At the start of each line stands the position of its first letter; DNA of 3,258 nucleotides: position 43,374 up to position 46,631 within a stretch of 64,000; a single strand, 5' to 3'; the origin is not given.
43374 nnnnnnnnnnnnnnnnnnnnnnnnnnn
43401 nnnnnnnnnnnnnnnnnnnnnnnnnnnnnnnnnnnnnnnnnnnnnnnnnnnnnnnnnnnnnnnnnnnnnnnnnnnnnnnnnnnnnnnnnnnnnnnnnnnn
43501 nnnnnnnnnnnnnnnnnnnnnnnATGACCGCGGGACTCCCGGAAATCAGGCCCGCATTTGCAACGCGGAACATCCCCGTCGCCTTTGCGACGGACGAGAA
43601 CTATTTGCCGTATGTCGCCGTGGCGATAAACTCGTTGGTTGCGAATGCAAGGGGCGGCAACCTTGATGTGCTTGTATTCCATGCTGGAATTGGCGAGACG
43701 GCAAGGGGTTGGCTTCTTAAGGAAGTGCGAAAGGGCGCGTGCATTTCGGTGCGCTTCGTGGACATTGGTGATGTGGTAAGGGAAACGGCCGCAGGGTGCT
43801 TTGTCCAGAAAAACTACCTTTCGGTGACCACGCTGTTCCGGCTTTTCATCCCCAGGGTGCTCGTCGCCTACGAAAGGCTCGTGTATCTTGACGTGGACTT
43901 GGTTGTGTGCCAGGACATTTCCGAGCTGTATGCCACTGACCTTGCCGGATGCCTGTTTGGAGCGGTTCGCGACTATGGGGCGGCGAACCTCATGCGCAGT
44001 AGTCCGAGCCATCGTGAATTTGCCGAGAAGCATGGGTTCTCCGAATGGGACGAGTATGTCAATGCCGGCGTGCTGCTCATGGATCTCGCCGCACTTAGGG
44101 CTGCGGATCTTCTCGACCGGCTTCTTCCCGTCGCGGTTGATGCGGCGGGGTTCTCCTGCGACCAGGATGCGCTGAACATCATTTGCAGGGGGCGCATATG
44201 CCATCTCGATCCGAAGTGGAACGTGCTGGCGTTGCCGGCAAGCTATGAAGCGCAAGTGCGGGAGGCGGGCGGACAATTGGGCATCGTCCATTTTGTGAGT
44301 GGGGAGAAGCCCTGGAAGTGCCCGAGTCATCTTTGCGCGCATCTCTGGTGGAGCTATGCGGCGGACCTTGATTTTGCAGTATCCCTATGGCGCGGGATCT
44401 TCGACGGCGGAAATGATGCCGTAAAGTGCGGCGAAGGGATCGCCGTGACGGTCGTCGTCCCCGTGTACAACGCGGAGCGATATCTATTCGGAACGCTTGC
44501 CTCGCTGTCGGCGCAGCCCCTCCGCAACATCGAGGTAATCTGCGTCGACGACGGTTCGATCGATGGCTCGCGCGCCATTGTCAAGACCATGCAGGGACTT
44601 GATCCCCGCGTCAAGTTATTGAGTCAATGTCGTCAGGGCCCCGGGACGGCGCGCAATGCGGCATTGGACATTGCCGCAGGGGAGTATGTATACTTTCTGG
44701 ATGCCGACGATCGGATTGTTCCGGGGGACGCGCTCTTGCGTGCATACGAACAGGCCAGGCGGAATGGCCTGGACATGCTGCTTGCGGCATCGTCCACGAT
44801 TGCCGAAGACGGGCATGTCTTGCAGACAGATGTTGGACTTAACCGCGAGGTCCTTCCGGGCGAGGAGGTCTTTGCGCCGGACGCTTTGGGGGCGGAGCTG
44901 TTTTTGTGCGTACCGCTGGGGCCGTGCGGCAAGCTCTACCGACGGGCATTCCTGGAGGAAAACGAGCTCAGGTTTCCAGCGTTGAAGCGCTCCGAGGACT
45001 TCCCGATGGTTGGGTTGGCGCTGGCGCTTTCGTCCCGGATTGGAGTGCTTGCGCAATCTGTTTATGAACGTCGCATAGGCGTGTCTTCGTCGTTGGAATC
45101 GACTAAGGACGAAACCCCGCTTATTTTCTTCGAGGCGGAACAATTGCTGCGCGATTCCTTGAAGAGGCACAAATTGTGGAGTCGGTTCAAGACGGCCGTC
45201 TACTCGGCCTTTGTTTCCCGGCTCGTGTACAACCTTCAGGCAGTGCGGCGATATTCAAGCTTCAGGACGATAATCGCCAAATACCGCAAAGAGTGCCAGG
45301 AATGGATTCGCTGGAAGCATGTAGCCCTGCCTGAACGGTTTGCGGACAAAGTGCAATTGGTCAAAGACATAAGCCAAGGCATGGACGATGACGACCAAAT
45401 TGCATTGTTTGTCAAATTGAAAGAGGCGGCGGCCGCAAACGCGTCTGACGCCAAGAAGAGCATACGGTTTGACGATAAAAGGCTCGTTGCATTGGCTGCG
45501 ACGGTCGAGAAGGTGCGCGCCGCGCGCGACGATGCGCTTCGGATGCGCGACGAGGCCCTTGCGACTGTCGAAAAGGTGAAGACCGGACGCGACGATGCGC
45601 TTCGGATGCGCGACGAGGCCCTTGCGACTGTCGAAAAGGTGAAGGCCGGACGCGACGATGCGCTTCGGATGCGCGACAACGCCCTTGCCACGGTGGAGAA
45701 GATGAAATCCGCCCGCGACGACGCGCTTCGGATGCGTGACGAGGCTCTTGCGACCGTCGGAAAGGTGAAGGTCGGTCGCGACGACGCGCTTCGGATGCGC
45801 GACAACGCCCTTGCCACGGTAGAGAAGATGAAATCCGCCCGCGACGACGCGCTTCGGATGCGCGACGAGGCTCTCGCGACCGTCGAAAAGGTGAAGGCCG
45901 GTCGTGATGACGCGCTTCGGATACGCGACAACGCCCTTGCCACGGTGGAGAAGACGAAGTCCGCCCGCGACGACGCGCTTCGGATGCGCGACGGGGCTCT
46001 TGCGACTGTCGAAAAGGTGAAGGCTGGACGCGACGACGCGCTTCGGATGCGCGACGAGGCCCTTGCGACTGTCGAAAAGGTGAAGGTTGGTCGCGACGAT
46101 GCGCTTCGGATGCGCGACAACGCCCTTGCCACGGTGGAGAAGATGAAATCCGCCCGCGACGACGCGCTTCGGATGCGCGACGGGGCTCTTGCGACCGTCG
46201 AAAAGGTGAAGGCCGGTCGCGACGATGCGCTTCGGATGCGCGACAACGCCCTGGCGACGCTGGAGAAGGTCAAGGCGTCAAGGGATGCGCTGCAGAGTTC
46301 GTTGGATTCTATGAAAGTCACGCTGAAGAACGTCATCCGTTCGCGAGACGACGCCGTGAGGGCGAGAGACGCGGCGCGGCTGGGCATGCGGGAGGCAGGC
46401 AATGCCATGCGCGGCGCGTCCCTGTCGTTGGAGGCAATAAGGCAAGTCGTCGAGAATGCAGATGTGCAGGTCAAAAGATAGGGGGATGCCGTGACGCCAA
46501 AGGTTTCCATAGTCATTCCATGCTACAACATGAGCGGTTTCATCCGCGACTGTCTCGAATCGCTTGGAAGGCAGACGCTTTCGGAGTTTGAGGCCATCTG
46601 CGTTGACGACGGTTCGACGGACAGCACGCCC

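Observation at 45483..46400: Twelve near-identical 63-bp repeats encode a coiled coil at the C-terminus of a GT8-GT2 polymerase-like enzyme: candidate variable molecular ruler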

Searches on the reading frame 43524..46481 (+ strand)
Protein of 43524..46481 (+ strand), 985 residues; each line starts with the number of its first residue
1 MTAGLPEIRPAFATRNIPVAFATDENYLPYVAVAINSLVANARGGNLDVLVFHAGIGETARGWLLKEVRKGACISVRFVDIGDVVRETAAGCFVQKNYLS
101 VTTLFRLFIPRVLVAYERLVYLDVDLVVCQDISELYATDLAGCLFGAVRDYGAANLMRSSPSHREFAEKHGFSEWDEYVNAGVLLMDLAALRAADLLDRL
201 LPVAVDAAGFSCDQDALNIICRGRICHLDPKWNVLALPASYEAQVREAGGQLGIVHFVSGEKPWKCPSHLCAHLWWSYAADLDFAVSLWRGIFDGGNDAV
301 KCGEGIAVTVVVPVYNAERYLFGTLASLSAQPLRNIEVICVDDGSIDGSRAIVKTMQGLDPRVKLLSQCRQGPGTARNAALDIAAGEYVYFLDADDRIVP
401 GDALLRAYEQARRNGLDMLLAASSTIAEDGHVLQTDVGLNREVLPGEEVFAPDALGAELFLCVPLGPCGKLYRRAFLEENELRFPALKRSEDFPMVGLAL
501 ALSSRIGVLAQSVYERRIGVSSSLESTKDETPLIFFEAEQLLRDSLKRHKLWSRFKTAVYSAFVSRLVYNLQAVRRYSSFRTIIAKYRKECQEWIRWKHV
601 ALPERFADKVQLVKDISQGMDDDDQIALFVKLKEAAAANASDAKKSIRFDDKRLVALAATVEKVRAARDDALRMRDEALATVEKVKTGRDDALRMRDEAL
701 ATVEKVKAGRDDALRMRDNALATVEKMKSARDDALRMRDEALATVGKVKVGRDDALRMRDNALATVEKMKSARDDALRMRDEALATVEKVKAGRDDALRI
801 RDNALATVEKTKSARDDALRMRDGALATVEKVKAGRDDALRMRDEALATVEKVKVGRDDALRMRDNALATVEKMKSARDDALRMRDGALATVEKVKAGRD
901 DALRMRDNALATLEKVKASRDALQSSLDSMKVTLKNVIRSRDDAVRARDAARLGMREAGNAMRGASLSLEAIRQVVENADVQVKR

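Call 6: search_protein_families(library=pfam, proteins=[window:43524-46481:+], max_evalue=0.01)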
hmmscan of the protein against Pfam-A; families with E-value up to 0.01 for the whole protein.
window:43524-46481:+ (985 aa): 4 families
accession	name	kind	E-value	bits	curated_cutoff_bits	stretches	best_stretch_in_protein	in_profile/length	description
PF01501.26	Glyco_transf_8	-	1.1e-42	146.8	24.3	1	19-265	2-250/253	Glycosyl transferase family 8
PF00535.33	Glycos_transf_2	-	4.3e-28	98.8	23.3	1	309-423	1-115/168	Glycosyl transferase family 2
PF10111.15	Glyco_tranf_2_2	-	8e-07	29.3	27.3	1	309-399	1-95/276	Glycosyltransferase like family 2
PF13641.12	Glyco_tranf_2_3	-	4e-05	24.2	27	1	308-408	3-107/230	Glycosyltransferase like family 2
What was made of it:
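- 43578..44318 (+): GT8 (retaining GT-A) domain, residues 19-265; family-invariant D123 and D125. Pfam PF01501 (call 6).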

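Call 15: find_homologous_proteins(query=window:43524-46481:+, max_evalue=1e-10)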
Query window:43524-46481:+ (985 aa): 494 proteins with E <= 1e-10 among 8000 candidates; the best 120 are listed.
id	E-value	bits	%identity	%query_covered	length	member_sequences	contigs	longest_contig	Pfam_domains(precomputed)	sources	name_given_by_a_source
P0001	0.0e+0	2152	100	100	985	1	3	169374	PF10111.15,PF13641.13,PF01501.27,PF00535.33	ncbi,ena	-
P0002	0.0e+0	1107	78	65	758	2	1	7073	PF10111.15,PF13641.13,PF01501.27,PF00535.33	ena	-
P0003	0.0e+0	1081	75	65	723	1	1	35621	PF10111.15,PF13641.13,PF01501.27,PF00535.33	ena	-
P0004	0.0e+0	1058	74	64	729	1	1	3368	PF10111.15,PF13641.13,PF01501.27,PF00535.33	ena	-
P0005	0.0e+0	1051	72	66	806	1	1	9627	PF10111.15,PF13641.13,PF01501.27,PF00535.33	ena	-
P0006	0.0e+0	1030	63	78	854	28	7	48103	PF10111.15,PF13641.13,PF01501.27,PF12329.14,PF00535.33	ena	-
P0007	8.3e-247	840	60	65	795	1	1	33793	PF10111.15,PF01501.27,PF18404.8,PF00535.33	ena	-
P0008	1.8e-241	822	57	70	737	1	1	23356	PF10111.15,PF13641.13,PF01501.27,PF00535.33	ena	-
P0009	4.3e-235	801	49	77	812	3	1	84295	PF10111.15,PF01501.27,PF00535.33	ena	-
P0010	1.5e-231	789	51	79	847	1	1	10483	PF10111.15,PF13641.13,PF01501.27,PF00535.33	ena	-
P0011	1.6e-231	789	48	95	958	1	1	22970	PF10111.15,PF01501.27,PF00535.33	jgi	-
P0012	2.5e-225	769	54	72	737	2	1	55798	PF10111.15,PF13641.13,PF01501.27,PF00535.33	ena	-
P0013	2.5e-224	765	52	74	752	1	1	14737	PF10111.15,PF13641.13,PF01501.27,PF00535.33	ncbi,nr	ncbi:MAG: glycosyltransferase, partial [Kiritimatiellae bacterium]|nr:glycosyltransferase [Kiritimat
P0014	1.0e-219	750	49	79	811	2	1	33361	PF10111.15,PF13641.13,PF01501.27,PF00535.33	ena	-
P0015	7.3e-219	747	57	64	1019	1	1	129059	PF11506.15,PF10111.15,PF13641.13,PF08614.17,PF01501.27,PF25541.1,PF18404.8,PF00535.33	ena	-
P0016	2.8e-196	672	36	58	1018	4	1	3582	PF10111.15,PF13641.13,PF01501.27,PF18404.8,PF00535.33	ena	-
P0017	5.8e-193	661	44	84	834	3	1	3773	PF10111.15,PF13641.13,PF01501.27,PF00535.33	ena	-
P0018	5.3e-190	652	41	84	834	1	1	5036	PF10111.15,PF13641.13,PF01501.27,PF18404.8,PF00535.33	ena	-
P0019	1.0e-188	647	45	64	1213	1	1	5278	PF10111.15,PF13641.13,PF01501.27,PF00535.33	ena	-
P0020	3.2e-188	646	42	76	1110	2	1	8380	PF10111.15,PF13641.13,PF01501.27,PF00535.33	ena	-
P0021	1.1e-186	641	44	64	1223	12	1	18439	PF10111.15,PF13641.13,PF01501.27,PF00535.33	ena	-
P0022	2.1e-186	640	46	65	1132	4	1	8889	PF10111.15,PF13641.13,PF01501.27,PF00535.33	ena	-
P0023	2.3e-186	640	43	82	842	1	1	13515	PF10111.15,PF13641.13,PF01501.27,PF00535.33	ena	-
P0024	1.3e-184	634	45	63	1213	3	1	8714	PF10111.15,PF13641.13,PF01501.27,PF00535.33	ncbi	-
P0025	8.4e-183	628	44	74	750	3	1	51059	PF10111.15,PF13641.13,PF01501.27,PF18404.8,PF00535.33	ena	-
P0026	9.2e-181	621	45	59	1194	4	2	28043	PF10111.15,PF13641.13,PF01501.27,PF16808.11,PF00535.33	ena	-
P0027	6.8e-177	608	44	75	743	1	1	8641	PF10111.15,PF13641.13,PF01501.27,PF18404.8,PF00535.33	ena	-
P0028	1.0e-170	588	47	63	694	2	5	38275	PF10111.15,PF01501.27,PF00535.33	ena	-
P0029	2.9e-170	586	42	75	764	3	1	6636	PF10111.15,PF13641.13,PF01501.27,PF00535.33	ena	-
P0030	4.1e-170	586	37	86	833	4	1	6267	PF10111.15,PF13641.13,PF01501.27,PF00535.33,PF20492.4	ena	-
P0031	2.3e-169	583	52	59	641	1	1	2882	PF10111.15,PF13641.13,PF00535.33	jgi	-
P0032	2.0e-168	580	39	85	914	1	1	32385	PF10111.15,PF13641.13,PF01501.27,PF00535.33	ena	-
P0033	3.3e-167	576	44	71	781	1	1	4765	PF10111.15,PF13641.13,PF01501.27,PF00535.33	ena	-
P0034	4.6e-167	576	48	59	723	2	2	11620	PF10111.15,PF13641.13,PF01501.27,PF00535.33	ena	-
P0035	3.8e-165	569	47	57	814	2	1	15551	PF10111.15,PF13641.13,PF01501.27,PF00535.33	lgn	-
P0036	5.1e-165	569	43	69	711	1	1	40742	PF10111.15,PF13641.13,PF01501.27,PF00535.33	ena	-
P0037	1.6e-164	567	39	84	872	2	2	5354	PF10111.15,PF13641.13,PF01501.27,PF28256.1,PF28019.1,PF00535.33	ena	-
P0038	1.5e-163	564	42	70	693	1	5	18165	PF10111.15,PF13641.13,PF01501.27,PF00535.33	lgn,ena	-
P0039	2.2e-163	564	46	60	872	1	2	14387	PF10111.15,PF01501.27,PF13634.12,PF00535.33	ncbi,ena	-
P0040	1.8e-162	561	44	65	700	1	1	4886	PF10111.15,PF13641.13,PF01501.27,PF00535.33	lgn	-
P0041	4.3e-162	559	37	89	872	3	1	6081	PF10111.15,PF13641.13,PF01501.27,PF00535.33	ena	-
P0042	4.8e-162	559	37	99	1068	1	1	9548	PF10111.15,PF13641.13,PF01501.27,PF28256.1,PF24161.2,PF28019.1,PF00535.33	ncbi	-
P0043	2.9e-160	553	39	82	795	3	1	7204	PF10111.15,PF13641.13,PF01501.27,PF00535.33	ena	-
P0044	1.0e-159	551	48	59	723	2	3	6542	PF10111.15,PF13641.13,PF01501.27,PF00535.33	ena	-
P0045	2.8e-157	543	39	74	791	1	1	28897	PF10111.15,PF13641.13,PF01501.27,PF00535.33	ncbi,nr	ncbi:MAG: glycosyltransferase [Kiritimatiellae bacterium]|nr:glycosyltransferase [Kiritimatiellia ba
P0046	1.2e-153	531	46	59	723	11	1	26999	PF10111.15,PF13641.13,PF01501.27,PF00535.33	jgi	-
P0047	6.8e-150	519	45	59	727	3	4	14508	PF10111.15,PF13641.13,PF01501.27,PF00535.33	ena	-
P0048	1.2e-145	505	39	77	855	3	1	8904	PF10111.15,PF01501.27,PF00535.33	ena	-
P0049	1.3e-142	495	44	59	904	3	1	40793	PF10111.15,PF01501.27,PF00535.33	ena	-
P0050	5.0e-142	493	38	78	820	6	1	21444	PF10111.15,PF13641.13,PF01501.27,PF00535.33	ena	-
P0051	6.6e-138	479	37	52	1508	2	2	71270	PF04230.20,PF10111.15,PF13641.13,PF01501.27,PF00535.33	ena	-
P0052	4.1e-137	477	65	35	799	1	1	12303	PF11380.14,PF10111.15,PF13641.13,PF00535.33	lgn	-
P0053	1.3e-133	465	75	28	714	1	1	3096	PF01501.27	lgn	-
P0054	7.2e-133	463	35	91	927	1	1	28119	PF16331.11,PF10111.15,PF13641.13,PF26022.1,PF01501.27,PF19220.7,PF24161.2,PF00535.33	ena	-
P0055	1.9e-132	461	32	28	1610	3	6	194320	PF10111.15,PF13506.14,PF13641.13,PF00535.33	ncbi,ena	-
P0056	8.6e-130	452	40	59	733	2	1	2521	PF10111.15,PF13641.13,PF01501.27,PF00535.33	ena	-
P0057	1.3e-129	452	37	74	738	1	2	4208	PF10111.15,PF13641.13,PF01501.27,PF00535.33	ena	-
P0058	1.5e-127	445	36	78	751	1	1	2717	PF10111.15,PF13641.13,PF01501.27,PF00535.33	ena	-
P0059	3.4e-127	444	44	55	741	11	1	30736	PF10111.15,PF13641.13,PF01501.27,PF00535.33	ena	-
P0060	3.1e-126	441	35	81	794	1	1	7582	PF10111.15,PF13641.13,PF01501.27,PF18404.8,PF00535.33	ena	-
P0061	4.2e-125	437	41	58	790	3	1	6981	PF10111.15,PF13641.13,PF01501.27,PF00535.33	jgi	-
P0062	3.0e-124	434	36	75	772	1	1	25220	PF10111.15,PF13641.13,PF01501.27,PF18404.8,PF00535.33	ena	-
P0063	1.6e-123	432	32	83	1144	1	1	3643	PF10111.15,PF13641.13,PF01501.27,PF00535.33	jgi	jgi:glycosyltransferase involved in cell wall biosynthesis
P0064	2.2e-122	428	40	53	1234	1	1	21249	PF11380.14,PF10111.15,PF13641.13,PF01501.27,PF00535.33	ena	-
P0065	2.6e-122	428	42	54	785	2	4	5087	PF10111.15,PF13641.13,PF01501.27,PF00535.33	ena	-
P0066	5.8e-122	426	41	58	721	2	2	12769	PF10111.15,PF13641.13,PF01501.27,PF00535.33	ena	-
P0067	1.1e-120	422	41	55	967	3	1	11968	PF10111.15,PF13641.13,PF01501.27,PF00535.33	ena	-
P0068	4.7e-118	414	42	55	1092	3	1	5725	PF10111.15,PF13641.13,PF01501.27,PF00005.34,PF13555.13,PF00535.33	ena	-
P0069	5.0e-118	413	40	57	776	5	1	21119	PF10111.15,PF13641.13,PF01501.27,PF00535.33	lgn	-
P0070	5.6e-118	413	34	83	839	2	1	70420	PF10111.15,PF13641.13,PF01501.27,PF00535.33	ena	-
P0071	5.7e-118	413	39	57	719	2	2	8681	PF10111.15,PF13641.13,PF01501.27,PF00535.33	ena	-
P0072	5.7e-118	413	39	57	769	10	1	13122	PF10111.15,PF13641.13,PF01501.27,PF00535.33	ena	-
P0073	8.2e-118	413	39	55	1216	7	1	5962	PF11380.14,PF10111.15,PF13641.13,PF01501.27,PF00535.33,PF12804.14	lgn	-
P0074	8.8e-117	409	40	57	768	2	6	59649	PF10111.15,PF13641.13,PF01501.27,PF00535.33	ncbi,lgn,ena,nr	ncbi:MAG: glycosyltransferase [Kiritimatiellae bacterium]|nr:glycosyltransferase [Kiritimatiellia ba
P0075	3.7e-116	407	35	72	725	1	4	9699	PF10111.15,PF13641.13,PF01501.27,PF00535.33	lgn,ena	-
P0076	1.6e-115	405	35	78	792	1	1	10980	PF10111.15,PF13641.13,PF01501.27,PF00535.33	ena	-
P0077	9.1e-114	399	44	46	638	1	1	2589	PF10111.15,PF13641.13,PF01501.27,PF00535.33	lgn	-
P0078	2.2e-113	398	36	30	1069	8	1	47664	PF10111.15,PF13641.13,PF00535.33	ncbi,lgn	-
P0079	4.0e-113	397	44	46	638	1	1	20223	PF10111.15,PF13641.13,PF01501.27,PF00535.33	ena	-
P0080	7.4e-113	396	44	46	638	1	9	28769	PF10111.15,PF13641.13,PF01501.27,PF00535.33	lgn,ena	-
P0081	2.4e-112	395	44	46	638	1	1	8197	PF10111.15,PF13641.13,PF01501.27,PF00535.33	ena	-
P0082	1.5e-110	389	40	55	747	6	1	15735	PF10111.15,PF13641.13,PF01501.27,PF18404.8,PF00535.33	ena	-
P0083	1.0e-109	386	34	31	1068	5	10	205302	PF10111.15,PF13506.14,PF13641.13,PF00535.33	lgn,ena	-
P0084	1.6e-109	385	38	58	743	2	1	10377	PF10111.15,PF13641.13,PF01501.27,PF00535.33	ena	-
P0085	3.9e-108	381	35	84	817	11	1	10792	PF10111.15,PF13641.13,PF01501.27,PF00535.33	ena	-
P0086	1.3e-107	379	39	57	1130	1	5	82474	PF10111.15,PF13641.13,PF01501.27,PF05159.21,PF00535.33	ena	-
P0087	6.4e-107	377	37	57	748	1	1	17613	PF10111.15,PF13641.13,PF01501.27,PF00535.33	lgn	-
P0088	2.3e-106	375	33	27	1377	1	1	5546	PF10111.15,PF13506.14,PF13641.13,PF00535.33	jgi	-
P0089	2.9e-106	375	39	52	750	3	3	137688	PF10111.15,PF13641.13,PF01501.27,PF18404.8,PF00535.33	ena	-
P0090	1.1e-103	366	38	23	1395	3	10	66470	PF10111.15,PF13506.14,PF13641.13,PF00535.33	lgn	-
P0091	1.2e-101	359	38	55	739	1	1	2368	PF10111.15,PF13641.13,PF01501.27,PF00535.33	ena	-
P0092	2.6e-99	352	35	23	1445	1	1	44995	PF00483.30,PF10111.15,PF13506.14,PF13641.13,PF00535.33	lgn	-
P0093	7.3e-98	347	34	28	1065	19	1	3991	PF10111.15,PF13506.14,PF13641.13,PF00535.33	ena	-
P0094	1.3e-96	343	33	27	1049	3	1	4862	PF10111.15,PF13506.14,PF13641.13,PF00535.33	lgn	-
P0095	2.9e-93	332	41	49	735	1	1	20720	PF10111.15,PF13641.13,PF00535.33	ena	-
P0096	3.5e-93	331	36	58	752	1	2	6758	PF10111.15,PF13506.14,PF13641.13,PF01501.27,PF00535.33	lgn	-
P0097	1.1e-91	326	38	37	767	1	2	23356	PF10111.15,PF13641.13,PF00535.33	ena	-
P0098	3.8e-91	325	30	28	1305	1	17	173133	PF10111.15,PF13641.13,PF01501.27,PF00535.33,PF12804.14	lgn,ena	-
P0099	4.2e-90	321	35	28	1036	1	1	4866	PF10111.15,PF13506.14,PF13641.13,PF00535.33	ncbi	-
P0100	3.3e-87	312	32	31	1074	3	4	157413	PF10111.15,PF13506.14,PF13641.13,PF00535.33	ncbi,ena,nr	ncbi:MAG: glycosyltransferase [Oscillospiraceae bacterium]|nr:glycosyltransferase [Oscillospiraceae 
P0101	3.9e-87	311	35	32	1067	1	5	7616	PF10111.15,PF13506.14,PF13641.13,PF00535.33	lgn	-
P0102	5.0e-87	311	34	27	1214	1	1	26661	PF10111.15,PF13641.13,PF00535.33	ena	-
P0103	4.7e-84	301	34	27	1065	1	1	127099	PF10111.15,PF13641.13,PF00535.33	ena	-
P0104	7.7e-83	297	28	43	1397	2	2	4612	PF10111.15,PF13641.13,PF00535.33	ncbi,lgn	-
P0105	9.1e-83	297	33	29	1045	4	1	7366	PF10111.15,PF13506.14,PF13641.13,PF00535.33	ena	-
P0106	1.5e-82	296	33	25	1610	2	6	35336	PF10111.15,PF13506.14,PF13641.13,PF00535.33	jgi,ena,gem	-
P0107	3.7e-82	295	31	29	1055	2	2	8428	PF10111.15,PF13506.14,PF13641.13,PF00535.33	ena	-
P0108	1.0e-79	287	31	32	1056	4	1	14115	PF10111.15,PF13506.14,PF13641.13,PF00535.33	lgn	-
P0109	1.5e-79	286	34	27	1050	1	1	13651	PF10111.15,PF13506.14,PF13641.13,PF00535.33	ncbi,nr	ncbi:MAG: glycosyltransferase [Clostridiales bacterium]|nr:glycosyltransferase [Clostridiales bacter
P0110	4.2e-79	285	33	29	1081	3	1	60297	PF10111.15,PF13506.14,PF13641.13,PF00535.33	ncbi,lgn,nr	ncbi:MAG: glycosyltransferase [Clostridiales bacterium]|nr:glycosyltransferase [Clostridiales bacter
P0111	1.0e-78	283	33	30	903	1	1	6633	PF10111.15,PF13641.13,PF00535.33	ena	-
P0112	3.2e-78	282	38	22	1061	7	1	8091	PF10111.15,PF13506.14,PF13641.13,PF00535.33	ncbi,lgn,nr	ncbi:MAG: glycosyltransferase [Clostridiales bacterium]|nr:glycosyltransferase [Clostridiales bacter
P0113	1.1e-77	280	35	27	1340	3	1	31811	PF10111.15,PF13506.14,PF13641.13,PF01501.27,PF14305.12,PF00535.33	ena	-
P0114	1.8e-77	279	32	26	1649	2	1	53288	PF10111.15,PF13641.13,PF04464.21,PF00535.33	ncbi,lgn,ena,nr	ncbi:MAG: glycosyltransferase [Defluviitaleaceae bacterium]|nr:glycosyltransferase [Defluviitaleacea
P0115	3.3e-77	278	33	24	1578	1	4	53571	PF10111.15,PF13641.13,PF04464.21,PF00535.33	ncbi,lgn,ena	-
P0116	8.9e-77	277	37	27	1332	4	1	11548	PF10111.15,PF13506.14,PF13641.13,PF01501.27,PF14305.12,PF00535.33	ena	-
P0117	1.4e-76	276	28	36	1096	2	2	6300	PF10111.15,PF13641.13,PF00535.33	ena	-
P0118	7.1e-76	274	38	25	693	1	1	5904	PF10111.15,PF13506.14,PF13641.13,PF00535.33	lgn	-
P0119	1.2e-75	273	34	25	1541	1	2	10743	PF10111.15,PF13506.14,PF13641.13,PF14305.12,PF00535.33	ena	-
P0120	1.5e-74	270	32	30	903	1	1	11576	PF10111.15,PF13641.13,PF00535.33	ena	-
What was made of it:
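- Tried and rejected: The target's 90% protein cluster has one sequence (call 15).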

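Call 23: find_encoding_contigs(protein=P0001, flank=3000, max_places=6)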
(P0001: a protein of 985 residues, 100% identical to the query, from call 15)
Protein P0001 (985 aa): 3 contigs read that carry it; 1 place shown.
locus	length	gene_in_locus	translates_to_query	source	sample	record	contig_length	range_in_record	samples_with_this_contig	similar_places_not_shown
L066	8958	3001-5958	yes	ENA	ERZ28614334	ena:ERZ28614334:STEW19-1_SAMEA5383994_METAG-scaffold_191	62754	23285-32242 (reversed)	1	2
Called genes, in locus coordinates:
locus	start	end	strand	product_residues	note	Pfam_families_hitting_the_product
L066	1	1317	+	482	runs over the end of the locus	PF02397:Bac_transf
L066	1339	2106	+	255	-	PF01061:ABC2_membrane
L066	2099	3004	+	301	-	PF00005:ABC_tran, PF13555:AAA_29 (faint), PF13304:AAA_21 (faint)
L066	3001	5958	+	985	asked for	PF01501:Glyco_transf_8, PF13641:Glyco_tranf_2_3 (weak), PF00535:Glycos_transf_2, PF10111:Glyco_tranf_2_2 (weak)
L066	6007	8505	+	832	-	PF00535:Glycos_transf_2, PF10111:Glyco_tranf_2_2 (weak), PF13439:Glyco_transf_4, PF13579:Glyco_trans_4_4, PF20706:GT4-conflict (weak), PF00534:Glycos_transf_1, PF13692:Glyco_trans_1_4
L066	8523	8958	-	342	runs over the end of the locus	PF01223:Endonuclease_NS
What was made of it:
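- Checked: The identical 985-aa protein is on record on 3 contigs (calls 15, 23).
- The source is a short-read metagenome assembly (call 23). The same 985-aa protein occurs on 3 contigs, including a 169-kb and a 63-kb one (calls 15, 23).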
